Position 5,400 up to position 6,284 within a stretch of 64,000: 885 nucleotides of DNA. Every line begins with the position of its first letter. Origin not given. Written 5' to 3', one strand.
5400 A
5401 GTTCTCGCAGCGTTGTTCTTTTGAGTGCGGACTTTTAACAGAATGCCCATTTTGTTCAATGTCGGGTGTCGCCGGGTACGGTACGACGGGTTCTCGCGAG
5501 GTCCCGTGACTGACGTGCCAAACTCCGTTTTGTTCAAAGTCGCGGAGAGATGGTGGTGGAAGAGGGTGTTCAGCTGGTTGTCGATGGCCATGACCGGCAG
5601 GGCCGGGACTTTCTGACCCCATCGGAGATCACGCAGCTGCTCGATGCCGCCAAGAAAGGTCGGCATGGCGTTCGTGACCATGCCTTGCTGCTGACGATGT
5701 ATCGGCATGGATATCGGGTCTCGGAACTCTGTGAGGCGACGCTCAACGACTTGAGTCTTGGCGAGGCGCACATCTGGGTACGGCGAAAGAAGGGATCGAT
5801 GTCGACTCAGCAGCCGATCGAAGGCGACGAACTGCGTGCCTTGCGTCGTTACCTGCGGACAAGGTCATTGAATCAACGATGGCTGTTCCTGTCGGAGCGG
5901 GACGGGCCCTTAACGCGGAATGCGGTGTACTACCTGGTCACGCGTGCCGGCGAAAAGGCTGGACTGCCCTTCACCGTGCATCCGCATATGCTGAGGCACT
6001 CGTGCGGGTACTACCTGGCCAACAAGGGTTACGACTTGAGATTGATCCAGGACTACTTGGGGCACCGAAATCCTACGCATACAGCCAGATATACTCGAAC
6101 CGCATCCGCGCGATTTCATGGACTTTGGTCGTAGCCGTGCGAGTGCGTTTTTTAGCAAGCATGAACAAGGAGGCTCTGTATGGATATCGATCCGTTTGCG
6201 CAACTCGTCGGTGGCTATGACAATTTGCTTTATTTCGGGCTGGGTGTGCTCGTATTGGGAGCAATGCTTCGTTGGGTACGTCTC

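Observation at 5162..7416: FimB/FimE-type invertase, a second tyrosine integrase and a Zn-ribbon protein flanking the low-GC operon: a possible phase-variable switch or nested integrative element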

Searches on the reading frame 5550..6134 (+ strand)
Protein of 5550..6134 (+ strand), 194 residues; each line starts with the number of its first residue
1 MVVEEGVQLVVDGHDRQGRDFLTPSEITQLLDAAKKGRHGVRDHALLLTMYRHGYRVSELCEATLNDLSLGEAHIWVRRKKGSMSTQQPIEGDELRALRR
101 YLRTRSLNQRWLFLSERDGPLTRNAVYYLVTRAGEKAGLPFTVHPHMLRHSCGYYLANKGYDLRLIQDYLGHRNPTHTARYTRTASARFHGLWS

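Call 4: search_protein_families(library=pfam, proteins=[window:5550-6134:+], max_evalue=0.01)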
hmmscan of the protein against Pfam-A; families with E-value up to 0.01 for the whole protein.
window:5550-6134:+ (194 aa): 1 family
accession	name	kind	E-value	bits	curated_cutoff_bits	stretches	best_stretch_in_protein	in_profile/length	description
PF00589.27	Phage_integrase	-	2.5e-43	148.2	27.1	1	21-186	2-170/172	Phage integrase family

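Call 6: search_protein_families(library=ncbifam, proteins=[window:5550-6134:+], max_evalue=0.01)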
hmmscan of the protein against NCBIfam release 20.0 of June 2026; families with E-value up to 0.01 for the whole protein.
window:5550-6134:+ (194 aa): 11 families
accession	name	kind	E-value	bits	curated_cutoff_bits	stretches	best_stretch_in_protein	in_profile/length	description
NF007370.0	PRK09870.1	subfamily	4e-55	186.6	221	1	14-193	5-188/200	tyrosine-type DNA invertase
NF007371.0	PRK09871.1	subfamily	3.8e-49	166.9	222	1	19-193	4-183/198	tyrosine-type DNA invertase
NF040815.2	recomb_XerA_Arch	equivalog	5.3e-36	124.5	220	1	16-186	91-256/263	site-specific tyrosine recombinase/integron integrase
TIGR02225.1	recomb_XerD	equivalog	2.1e-34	119.2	329.6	1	20-192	102-282/290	site-specific tyrosine recombinase XerD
TIGR02224.1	recomb_XerC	equivalog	6.3e-32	111.1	335.15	1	21-188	106-281/295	tyrosine recombinase XerC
NF001399.0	PRK00283.1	subfamily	3.2e-31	108.7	279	1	21-193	113-292/300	tyrosine recombinase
NF002331.0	PRK01287.1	subfamily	5.6e-17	61.7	371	1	19-185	139-313/365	site-specific tyrosine recombinase XerC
NF003462.0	PRK05084.1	equivalog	3e-15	55.8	267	1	41-185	195-345/360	tyrosine recombinase XerS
TIGR02249.1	integrase_gron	subfamily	5.8e-14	52.1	265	2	128-185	244-301/315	integron integrase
NF011946.0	PRK15417.1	equivalog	9e-12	44.8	435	1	130-185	261-316/337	integron integrase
NF040693.1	recomb_GmtY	equivalog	2.6e-05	23.7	340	1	99-186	337-434/441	gamma-mobile-trio recombinase GmtY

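Call 7: search_protein_families(library=padloc, proteins=[window:5550-6134:+], max_evalue=0.01)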
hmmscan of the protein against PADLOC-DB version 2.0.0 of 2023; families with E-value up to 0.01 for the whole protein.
window:5550-6134:+ (194 aa): 0 families

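Call 8: find_encoding_contigs(protein=window:5550-6134:+, flank=10000, max_places=10)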
Protein window:5550-6134:+ (194 aa): 2 contigs read that carry it; 1 place shown.
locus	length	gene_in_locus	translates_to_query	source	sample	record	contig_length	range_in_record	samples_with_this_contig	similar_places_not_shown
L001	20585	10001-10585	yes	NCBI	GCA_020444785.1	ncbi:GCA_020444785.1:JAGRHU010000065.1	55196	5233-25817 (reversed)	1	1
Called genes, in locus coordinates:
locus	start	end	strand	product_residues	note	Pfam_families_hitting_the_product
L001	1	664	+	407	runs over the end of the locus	PF05940:NnrS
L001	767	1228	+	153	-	PF12838:Fer4_7 (weak), PF13187:Fer4_9 (weak)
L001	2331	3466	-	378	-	PF01527:HTH_Tnp_1, PF13542:HTH_Tnp_ISL3 (faint), PF12728:HTH_17 (faint), PF13384:HTH_23 (faint), PF13276:HTH_21, PF00665:rve, PF13683:rve_3, PF13333:rve_2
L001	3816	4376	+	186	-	-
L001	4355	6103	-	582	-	PF07514:TraI_2, PF07515:TraI_2_C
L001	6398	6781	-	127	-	-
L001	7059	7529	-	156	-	-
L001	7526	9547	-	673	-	PF00583:Acetyltransf_1 (weak), PF13508:Acetyltransf_7 (faint), PF13673:Acetyltransf_10 (weak)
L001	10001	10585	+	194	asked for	PF00589:Phage_integrase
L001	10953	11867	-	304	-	PF00589:Phage_integrase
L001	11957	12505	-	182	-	-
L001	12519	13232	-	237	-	PF04116:FA_hydroxylase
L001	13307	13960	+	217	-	PF02586:SRAP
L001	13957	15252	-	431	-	-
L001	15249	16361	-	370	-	PF06834:TraU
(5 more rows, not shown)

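Call 10: find_homologous_proteins(query=window:5550-6134:+, max_evalue=1e-20)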
Query window:5550-6134:+ (194 aa): 7720 proteins with E <= 1e-20 among 8000 candidates; the best 120 are listed.
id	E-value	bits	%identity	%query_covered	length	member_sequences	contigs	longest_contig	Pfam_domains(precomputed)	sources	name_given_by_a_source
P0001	6.6e-121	419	95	99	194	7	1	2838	PF00589.28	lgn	-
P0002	4.2e-90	319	76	97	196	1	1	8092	PF00589.28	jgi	jgi:type 1 fimbriae regulatory protein FimB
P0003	6.7e-89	315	74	96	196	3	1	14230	PF00589.28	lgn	-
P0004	3.8e-85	303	69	98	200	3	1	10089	PF00589.28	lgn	-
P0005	2.3e-83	297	67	98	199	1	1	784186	PF00589.28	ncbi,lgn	-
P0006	4.0e-83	296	71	96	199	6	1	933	PF00589.28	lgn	-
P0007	5.1e-81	289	67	98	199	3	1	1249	PF00589.28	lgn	-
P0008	2.4e-79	284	66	95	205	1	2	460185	PF00589.28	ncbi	-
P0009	3.5e-78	280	65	95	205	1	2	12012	PF00589.28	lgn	-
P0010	9.5e-78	279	65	95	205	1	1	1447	PF00589.28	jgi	jgi:type 1 fimbriae regulatory protein FimB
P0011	1.2e-77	278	61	99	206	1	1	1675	PF00589.28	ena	-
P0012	3.1e-77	277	64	95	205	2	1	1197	PF00589.28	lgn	-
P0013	7.9e-77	276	64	95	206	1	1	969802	PF00589.28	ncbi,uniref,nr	ncbi:tyrosine-type recombinase/integrase [Undibacterium aquatile]|uniref:Tyrosine-type recombinase/i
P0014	1.9e-76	274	64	95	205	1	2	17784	PF00589.28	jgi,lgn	-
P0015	6.3e-76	273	63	95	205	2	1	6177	PF00589.28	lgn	-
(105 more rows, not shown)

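Call 12: find_related_loci(query=A1, collection=genome_contigs, flank=6000)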
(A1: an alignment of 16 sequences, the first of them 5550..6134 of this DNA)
Query A1 (194 aa) in genome_contigs; peptide patterns used: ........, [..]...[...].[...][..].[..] (x = any residue, [..] = any of these).
600 stretches matched a pattern (row limit reached: there are more); 582 encode a relative of the query (tblastn E <= 1e-3); the best 80 are kept; 80 distinct loci.
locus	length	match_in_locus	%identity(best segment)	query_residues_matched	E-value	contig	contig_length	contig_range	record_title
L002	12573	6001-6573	67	3-193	3e-86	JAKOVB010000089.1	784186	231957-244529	MAG: Pseudomonadota bacterium isolate JPNG_maxbin.031 k201_279023, whole genome shotgun sequence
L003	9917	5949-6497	64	10-193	9e-81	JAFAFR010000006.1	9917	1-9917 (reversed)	MAG: Bacteroidetes bacterium isolate OH_SBlB_183 k127_878732, whole genome shotgun sequence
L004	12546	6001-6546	64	15-193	1e-74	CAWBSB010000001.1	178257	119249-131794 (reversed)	MAG: uncultured Acidobacteriota bacterium isolate MFD01916.bin.1.29 genome assembly, contig: contig_13233, whole genome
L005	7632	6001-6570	61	4-193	4e-73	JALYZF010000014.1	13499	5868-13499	MAG: Acidobacteriota bacterium isolate KAP bin58 SD1490-92_k127_249470, whole genome shotgun sequence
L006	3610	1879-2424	61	10-193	3e-72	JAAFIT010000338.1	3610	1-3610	MAG: Sphingomonadales bacterium isolate bin40.metabat.b16b17b19.043 WN_Sphingomonadales_2_scaffold_338, whole genome sho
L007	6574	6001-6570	59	3-194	3e-72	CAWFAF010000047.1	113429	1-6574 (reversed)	MAG: uncultured Planctomycetaceae bacterium isolate MFD00822.bin.3.221 genome assembly, contig: contig_30246, whole geno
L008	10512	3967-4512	63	10-193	3e-72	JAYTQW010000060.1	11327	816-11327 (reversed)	MAG: Rhodospirillales bacterium isolate GFS_4714 GFS_4714_59, whole genome shotgun sequence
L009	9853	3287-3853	59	3-193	2e-72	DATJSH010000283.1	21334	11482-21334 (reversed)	MAG TPA_asm: Stellaceae bacterium isolate SMAG_U14988 k141_2431687, whole genome shotgun sequence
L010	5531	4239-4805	58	3-193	2e-72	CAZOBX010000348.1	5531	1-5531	MAG TPA_asm: uncultured Kangiella sp. isolate binchicken_co161_149 genome assembly, contig: NODE_4323_length_5531_cov_5.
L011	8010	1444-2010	57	3-193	2e-72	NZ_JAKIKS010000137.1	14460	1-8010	Shewanella surugensis strain DSM 17177 contig00137, whole genome shotgun sequence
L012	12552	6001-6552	62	8-193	4e-72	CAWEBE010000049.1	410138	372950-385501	MAG: uncultured Alphaproteobacteria bacterium isolate MFD05567.bin.1.164 genome assembly, contig: contig_36002, whole ge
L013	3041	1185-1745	62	5-193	3e-72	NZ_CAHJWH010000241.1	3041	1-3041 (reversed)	Caulobacter sp. S45 isolate Lichen_MAGs_cladonia1, whole genome shotgun sequence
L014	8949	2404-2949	62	15-193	2e-71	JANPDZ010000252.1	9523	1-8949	MAG: Acidobacteriota bacterium isolate VAR_78_metabat_320 VAR_78_k141_4353260, whole genome shotgun sequence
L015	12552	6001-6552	61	7-193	9e-71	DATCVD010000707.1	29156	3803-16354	MAG TPA_asm: Pyrinomonadaceae bacterium isolate SMAG_U7376 k141_102484, whole genome shotgun sequence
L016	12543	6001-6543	62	11-193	8e-71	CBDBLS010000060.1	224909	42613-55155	MAG: Roseovarius sp. isolate 7321166f-096e-4112-aa05-e7945f7baa6f genome assembly, contig: contig_60, whole genome shotg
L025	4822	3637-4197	61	10-193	4e-70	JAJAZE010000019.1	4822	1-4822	MAG: Pyrinomonadaceae bacterium isolate CAN_BIN29 c_000000004312, whole genome shotgun sequence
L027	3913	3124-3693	59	2-193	2e-70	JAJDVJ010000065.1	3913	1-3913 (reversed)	MAG: Silicimonas sp. isolate jk18x22bins.35 k141_20933, whole genome shotgun sequence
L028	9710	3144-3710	59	3-193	6e-70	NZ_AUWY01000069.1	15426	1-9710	Sphingobium ummariense RL-3 contig069, whole genome shotgun sequence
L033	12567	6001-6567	55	3-193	5e-69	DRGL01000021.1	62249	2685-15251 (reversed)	MAG TPA_asm: Pricia antarctica isolate HyVt-345 HyVt-345_k145_268659, whole genome shotgun sequence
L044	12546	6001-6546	63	11-194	1e-67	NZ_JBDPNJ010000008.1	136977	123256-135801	Paracoccus sp. SSK6 8, whole genome shotgun sequence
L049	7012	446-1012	55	3-193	2e-67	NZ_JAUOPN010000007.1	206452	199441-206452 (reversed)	Maribacter sp. 1_MG-2023 strain G3R17 KICIDAOE_7, whole genome shotgun sequence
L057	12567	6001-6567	57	3-193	6e-67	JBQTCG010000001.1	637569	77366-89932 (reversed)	Paracoccus sp. NSM assembly_contig_1, whole genome shotgun sequence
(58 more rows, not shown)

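Call 19: search_protein_families(library=pfam, proteins=[L027:67-3021:+, L025:405-3527:-, L009:182-3184:-, L028:82-3024:+, L003:297-3266:-, L004:2177-5659:-, L044:2512-5829:+, L057:6653-10000:-, L049:1035-4406:-], max_evalue=0.001)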
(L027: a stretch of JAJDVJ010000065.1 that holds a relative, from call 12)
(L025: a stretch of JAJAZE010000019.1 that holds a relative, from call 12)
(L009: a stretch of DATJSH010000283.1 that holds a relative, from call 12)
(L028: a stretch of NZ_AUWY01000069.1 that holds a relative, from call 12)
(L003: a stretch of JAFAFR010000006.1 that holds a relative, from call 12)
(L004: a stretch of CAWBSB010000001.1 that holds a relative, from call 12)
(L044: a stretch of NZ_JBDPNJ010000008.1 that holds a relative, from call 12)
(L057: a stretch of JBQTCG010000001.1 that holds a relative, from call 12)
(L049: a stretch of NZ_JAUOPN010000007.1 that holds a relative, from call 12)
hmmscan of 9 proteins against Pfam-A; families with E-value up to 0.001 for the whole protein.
L027:67-3021:+ (984 aa): 2 families
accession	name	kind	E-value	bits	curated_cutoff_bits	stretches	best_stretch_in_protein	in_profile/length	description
PF01526.23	DDE_Tnp_Tn3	-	6.1e-129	430.6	24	1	580-969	1-389/389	Tn3 transposase DDE domain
PF13700.11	DUF4158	-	6.8e-20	72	27.4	1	24-170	19-165/165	Domain of unknown function (DUF4158)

L025:405-3527:- (1040 aa): 2 families
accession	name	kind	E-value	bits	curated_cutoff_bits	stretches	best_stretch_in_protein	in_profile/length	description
PF01526.23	DDE_Tnp_Tn3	-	9.5e-121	403.7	24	1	620-1012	2-389/389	Tn3 transposase DDE domain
PF13700.11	DUF4158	-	1.7e-22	80.5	27.4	1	15-170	1-160/165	Domain of unknown function (DUF4158)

L009:182-3184:- (1000 aa): 2 families
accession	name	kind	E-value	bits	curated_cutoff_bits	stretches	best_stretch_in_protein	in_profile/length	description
PF01526.23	DDE_Tnp_Tn3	-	1.5e-133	445.8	24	1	600-989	1-389/389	Tn3 transposase DDE domain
PF13700.11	DUF4158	-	6.6e-19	68.8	27.4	1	41-167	40-165/165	Domain of unknown function (DUF4158)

L028:82-3024:+ (980 aa): 2 families
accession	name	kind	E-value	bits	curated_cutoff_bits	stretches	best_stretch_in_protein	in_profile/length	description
PF01526.23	DDE_Tnp_Tn3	-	2.5e-133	445.1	24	1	575-964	1-389/389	Tn3 transposase DDE domain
PF13700.11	DUF4158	-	1.7e-27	96.8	27.4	1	7-158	13-164/165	Domain of unknown function (DUF4158)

L003:297-3266:- (989 aa): 3 families
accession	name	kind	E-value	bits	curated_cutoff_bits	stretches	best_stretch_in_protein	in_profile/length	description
PF02399.21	Herpes_ori_bp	-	3e-16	59.2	20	1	338-584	45-299/820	Origin of replication binding protein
PF04851.21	ResIII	-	5e-05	23.7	22.5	1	345-440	26-136/164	Type III restriction enzyme, res subunit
PF13604.12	AAA_30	-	9e-05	22.7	27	1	343-441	19-100/191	AAA domain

L004:2177-5659:- (1160 aa): 0 families

L044:2512-5829:+ (1105 aa): 3 families
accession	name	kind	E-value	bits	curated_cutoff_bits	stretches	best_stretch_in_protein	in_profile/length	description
PF04851.21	ResIII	-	5.1e-09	36.7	22.5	1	143-296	20-161/164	Type III restriction enzyme, res subunit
PF00270.35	DEAD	-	1.7e-06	28.3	26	1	161-300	22-163/167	DEAD/DEAH box helicase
PF18766.7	SWI2_SNF2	-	0.00085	19.5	26.7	0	157-272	22-133/221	SWI2/SNF2 ATPase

L057:6653-10000:- (1115 aa): 3 families
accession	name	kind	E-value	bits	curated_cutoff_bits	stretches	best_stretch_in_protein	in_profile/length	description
PF00270.35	DEAD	-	2.3e-19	70.2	26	1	311-464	12-163/167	DEAD/DEAH box helicase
PF04851.21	ResIII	-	8.6e-10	39.2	22.5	1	320-427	28-139/164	Type III restriction enzyme, res subunit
PF00271.37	Helicase_C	-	0.00088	19.9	23.5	0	659-740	40-110/110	Helicase conserved C-terminal domain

L049:1035-4406:- (1123 aa): 7 families
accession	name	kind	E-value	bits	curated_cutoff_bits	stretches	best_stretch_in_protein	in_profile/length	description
PF13087.12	AAA_12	-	2.1e-31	109.4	27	1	908-1091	13-194/195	AAA domain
PF13482.12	RNase_H_2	-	1.1e-15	58.4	22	1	318-496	1-164/165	RNase_H superfamily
PF13086.12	AAA_11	-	2.1e-14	54.4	27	2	819-884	182-250/257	AAA domain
PF01443.25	Viral_helicase1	-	2.7e-08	34.4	21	0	846-888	56-101/228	Viral superfamily 1 RNA helicase core domain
PF13604.12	AAA_30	-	6.5e-08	33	27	1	741-890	20-134/191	AAA domain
PF13245.12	AAA_19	-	3.9e-06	27.5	25.1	1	736-884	8-129/134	AAA domain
PF09848.15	SLFN-g3_helicase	-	0.00063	19.6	24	0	744-860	6-91/354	Schlafen group 3, DNA/RNA helicase domain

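Call 25: search_dna_similar(query=window:5550-6134:+, collection=plasmids, mode=protein, max_rows=40, max_evalue=1e-30)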
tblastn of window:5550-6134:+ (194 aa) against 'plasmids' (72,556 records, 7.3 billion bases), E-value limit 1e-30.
Records with a match: 139; places in all: 219; records where one place covers at least 80% of the query: 138.
Best place of each record, by identity: 60-80% 3; <60% 136.
By first word of the organism name: Escherichia 27; Nostoc 23; Salmonella 14; Serratia 6; Enterobacter 5; Klebsiella 5; Acaryochloris 4; Piscirickettsia 3; Skermanella 3; Acidithiobacillus 3; and 32 more.
By predicted mobility (MOB-suite, as given by PLSDB): non-mobilizable 61; conjugative 53; mobilizable 25.
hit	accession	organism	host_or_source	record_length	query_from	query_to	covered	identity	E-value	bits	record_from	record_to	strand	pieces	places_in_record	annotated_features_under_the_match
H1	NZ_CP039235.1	Piscirickettsia salmonis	Salmo salar,cell culture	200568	3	193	98%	60.9%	1e-68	233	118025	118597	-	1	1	tyrosine-type recombinase/integrase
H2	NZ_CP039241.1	Piscirickettsia salmonis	Salmo salar,cell culture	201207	3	193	98%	60.9%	1e-68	233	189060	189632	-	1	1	tyrosine-type recombinase/integrase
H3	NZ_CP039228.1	Piscirickettsia salmonis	Salmo salar,cell culture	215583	3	193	98%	60.9%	1e-68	233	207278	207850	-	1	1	tyrosine-type recombinase/integrase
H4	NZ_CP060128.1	Sphingobium yanoikuyae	Cell culture,soil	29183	3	193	98%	58.6%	5e-66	225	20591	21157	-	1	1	tyrosine-type recombinase/integrase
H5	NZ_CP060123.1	Sphingobium yanoikuyae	Cell culture,soil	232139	3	193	98%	58.6%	5e-66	225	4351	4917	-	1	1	tyrosine-type recombinase/integrase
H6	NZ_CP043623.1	Pukyongiella litopenaei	Penaeus vannamei (shrimp),cultured ...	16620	2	193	99%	57.3%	8e-65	222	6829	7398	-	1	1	tyrosine-type recombinase/integrase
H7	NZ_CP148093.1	Rhizobium sp. T1470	Medicago sativa,cell culture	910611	2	193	99%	54.7%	7e-58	202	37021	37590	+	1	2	tyrosine-type recombinase/integrase | DUF6880 family protein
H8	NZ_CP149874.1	Rhizobium sp. T1473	-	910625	2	193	99%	54.7%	7e-58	202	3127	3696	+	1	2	tyrosine-type recombinase/integrase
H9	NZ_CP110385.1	Tritonibacter mobilis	-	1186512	12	193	94%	57.1%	2e-57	201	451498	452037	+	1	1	record has no annotation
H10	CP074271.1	Salmonella enterica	environmental,surface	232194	17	193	91%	51.9%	1e-50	181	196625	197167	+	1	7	tyrosine-type recombinase/integrase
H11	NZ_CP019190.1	Salmonella enterica subsp. enterica serovar Poona str. ATCC ...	animal,iguana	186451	17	193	91%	51.9%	2e-50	181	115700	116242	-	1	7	tyrosine-type DNA invertase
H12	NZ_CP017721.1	Salmonella enterica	food,mango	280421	17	193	91%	51.9%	2e-50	181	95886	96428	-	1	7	tyrosine-type DNA invertase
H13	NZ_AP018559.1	Hydrogenophilus thermoluteolus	-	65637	11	194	95%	49.5%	2e-40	152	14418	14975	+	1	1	tyrosine-type recombinase/integrase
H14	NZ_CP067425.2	Skermanella sp. TT6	Homo sapiens,single cell,skin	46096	15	193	92%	50.5%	6e-45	165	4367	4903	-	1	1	tyrosine-type recombinase/integrase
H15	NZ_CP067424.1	Skermanella sp. TT6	Homo sapiens,single cell,skin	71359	15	193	92%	50.5%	6e-45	165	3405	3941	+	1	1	tyrosine-type recombinase/integrase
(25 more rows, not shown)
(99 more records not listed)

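Call 26: get_annotated_region(hit=H4, flank=6000)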
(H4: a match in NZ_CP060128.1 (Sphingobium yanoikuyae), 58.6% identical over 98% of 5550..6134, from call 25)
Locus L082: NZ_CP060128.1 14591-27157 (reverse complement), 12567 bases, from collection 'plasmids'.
description: Sphingobium yanoikuyae strain A3 plasmid unnamed4, complete sequence
organism: Sphingobium yanoikuyae (NCBI taxid 13690)
taxonomy: Bacteria; Pseudomonadota; Alphaproteobacteria; Sphingomonadales; Sphingomonadaceae; Sphingobium; Sphingobium yanoikuyae
host: -; source: Cell culture,soil; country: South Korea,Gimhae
typing (MOB-suite, as given by PLSDB): conjugative; replicon rep_cluster_1319; relaxase MOBQ; mating-pair formation MPF_T
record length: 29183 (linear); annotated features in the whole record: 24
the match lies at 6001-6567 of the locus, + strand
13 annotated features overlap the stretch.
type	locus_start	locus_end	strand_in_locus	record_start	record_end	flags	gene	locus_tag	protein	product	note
CDS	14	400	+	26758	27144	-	-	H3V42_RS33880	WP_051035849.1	hypothetical protein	-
CDS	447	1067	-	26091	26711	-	-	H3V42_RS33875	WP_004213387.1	histidine phosphatase family protein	-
CDS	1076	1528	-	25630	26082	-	-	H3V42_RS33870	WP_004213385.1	DUF2442 domain-containing protein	-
CDS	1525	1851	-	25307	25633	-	-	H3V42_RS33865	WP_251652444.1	DUF4160 domain-containing protein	-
CDS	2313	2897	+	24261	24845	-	-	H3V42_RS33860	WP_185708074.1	SprT-like domain-containing protein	-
CDS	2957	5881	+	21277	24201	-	-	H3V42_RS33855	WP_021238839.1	Tn3 family transposase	-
CDS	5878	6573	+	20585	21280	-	-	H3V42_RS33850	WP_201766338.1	tyrosine-type recombinase/integrase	GO:0015074 - DNA integration [Evidence IEA]; GO:0006310 - DNA recombination [Evidence IEA]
CDS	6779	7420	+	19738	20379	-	-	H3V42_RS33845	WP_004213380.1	AAA family ATPase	-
CDS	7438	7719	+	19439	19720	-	-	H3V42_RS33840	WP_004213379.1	hypothetical protein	-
CDS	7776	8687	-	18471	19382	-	-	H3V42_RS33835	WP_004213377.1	replication initiation protein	GO:0006270 - DNA replication initiation [Evidence IEA]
CDS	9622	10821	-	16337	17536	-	-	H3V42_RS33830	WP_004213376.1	MFS transporter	GO:0055085 - transmembrane transport [Evidence IEA]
CDS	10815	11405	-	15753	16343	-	-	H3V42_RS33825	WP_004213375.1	nucleotidyltransferase family protein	-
CDS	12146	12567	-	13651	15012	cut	-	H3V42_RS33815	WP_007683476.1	hypothetical protein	-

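Call 27: get_annotated_region(hit=H1, flank=6000)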
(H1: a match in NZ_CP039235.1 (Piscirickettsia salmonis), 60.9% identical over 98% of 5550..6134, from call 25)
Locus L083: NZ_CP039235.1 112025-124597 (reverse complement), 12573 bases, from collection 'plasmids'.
description: Piscirickettsia salmonis strain BI1 plasmid unnamed1, complete sequence
organism: Piscirickettsia salmonis (NCBI taxid 1238)
taxonomy: Bacteria; Pseudomonadota; Gammaproteobacteria; Thiotrichales; Piscirickettsiaceae; Piscirickettsia; Piscirickettsia salmonis
host: -; source: Salmo salar,cell culture; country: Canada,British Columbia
typing (MOB-suite, as given by PLSDB): non-mobilizable
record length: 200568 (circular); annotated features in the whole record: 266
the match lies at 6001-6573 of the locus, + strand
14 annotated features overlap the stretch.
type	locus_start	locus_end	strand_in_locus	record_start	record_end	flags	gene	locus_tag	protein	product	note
CDS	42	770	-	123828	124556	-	-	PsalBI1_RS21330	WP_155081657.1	IS6 family transposase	-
CDS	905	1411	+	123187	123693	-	-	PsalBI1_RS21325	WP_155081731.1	transposase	GO:0006313 - DNA transposition [Evidence IEA]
CDS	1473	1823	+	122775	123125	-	-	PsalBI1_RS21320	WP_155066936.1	IS630 transposase-related protein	-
CDS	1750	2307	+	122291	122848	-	-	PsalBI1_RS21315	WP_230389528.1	IS630 family transposase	-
CDS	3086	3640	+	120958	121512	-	-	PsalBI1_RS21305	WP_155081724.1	alpha-hydroxy acid oxidase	-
CDS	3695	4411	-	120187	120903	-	-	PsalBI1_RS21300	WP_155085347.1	IS6 family transposase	-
CDS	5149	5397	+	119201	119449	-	-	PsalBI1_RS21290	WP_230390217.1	hypothetical protein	-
CDS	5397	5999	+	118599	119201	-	-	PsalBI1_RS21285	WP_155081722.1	AAA family ATPase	-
CDS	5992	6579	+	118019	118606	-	-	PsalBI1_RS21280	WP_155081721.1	tyrosine-type recombinase/integrase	GO:0015074 - DNA integration [Evidence IEA]; GO:0006310 - DNA recombination [Evidence IEA]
CDS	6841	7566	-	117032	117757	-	-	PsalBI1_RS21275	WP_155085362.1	IS6 family transposase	-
CDS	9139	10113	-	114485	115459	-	-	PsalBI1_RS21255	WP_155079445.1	IS30 family transposase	-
CDS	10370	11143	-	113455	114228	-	-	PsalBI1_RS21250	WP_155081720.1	transporter substrate-binding domain-containing protein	-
CDS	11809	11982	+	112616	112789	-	-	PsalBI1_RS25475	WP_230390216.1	hypothetical protein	-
CDS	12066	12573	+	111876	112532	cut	-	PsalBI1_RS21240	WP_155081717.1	hypothetical protein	-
